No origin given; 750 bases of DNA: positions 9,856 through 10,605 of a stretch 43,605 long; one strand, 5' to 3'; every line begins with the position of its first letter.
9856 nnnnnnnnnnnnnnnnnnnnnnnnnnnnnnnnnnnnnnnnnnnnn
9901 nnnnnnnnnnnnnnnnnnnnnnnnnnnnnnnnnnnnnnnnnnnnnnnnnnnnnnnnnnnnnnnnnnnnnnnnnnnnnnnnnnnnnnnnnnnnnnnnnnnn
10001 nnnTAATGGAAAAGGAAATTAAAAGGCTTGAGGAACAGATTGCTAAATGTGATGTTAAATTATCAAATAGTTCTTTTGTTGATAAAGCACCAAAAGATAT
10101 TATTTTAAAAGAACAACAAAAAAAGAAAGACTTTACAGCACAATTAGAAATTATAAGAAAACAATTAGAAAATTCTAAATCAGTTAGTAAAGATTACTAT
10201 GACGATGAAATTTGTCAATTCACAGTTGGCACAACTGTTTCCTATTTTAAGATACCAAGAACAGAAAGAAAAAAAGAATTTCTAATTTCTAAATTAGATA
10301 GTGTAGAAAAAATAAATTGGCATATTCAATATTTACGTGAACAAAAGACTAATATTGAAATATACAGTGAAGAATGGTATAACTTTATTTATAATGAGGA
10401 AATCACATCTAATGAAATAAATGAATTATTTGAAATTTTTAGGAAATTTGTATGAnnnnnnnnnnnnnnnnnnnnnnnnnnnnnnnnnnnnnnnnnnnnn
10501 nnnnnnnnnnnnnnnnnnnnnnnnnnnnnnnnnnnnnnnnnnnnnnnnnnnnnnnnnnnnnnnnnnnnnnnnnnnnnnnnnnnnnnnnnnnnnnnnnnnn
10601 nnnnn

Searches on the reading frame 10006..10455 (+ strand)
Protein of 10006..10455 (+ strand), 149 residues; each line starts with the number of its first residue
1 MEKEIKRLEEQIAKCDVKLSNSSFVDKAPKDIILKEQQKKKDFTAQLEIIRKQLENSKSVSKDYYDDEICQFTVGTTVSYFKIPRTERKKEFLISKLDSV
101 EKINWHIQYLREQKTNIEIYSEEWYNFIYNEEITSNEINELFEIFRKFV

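Call 90: search_protein_families(library=pfam, proteins=[window:10006-10455:+], max_evalue=0.01)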
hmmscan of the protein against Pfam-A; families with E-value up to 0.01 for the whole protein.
window:10006-10455:+ (149 aa): 1 family
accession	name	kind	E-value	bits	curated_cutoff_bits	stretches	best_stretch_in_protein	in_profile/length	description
PF10458.14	Val_tRNA-synt_C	-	3.3e-14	53.3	25.9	1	2-55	10-63/66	Valyl tRNA synthetase tRNA binding arm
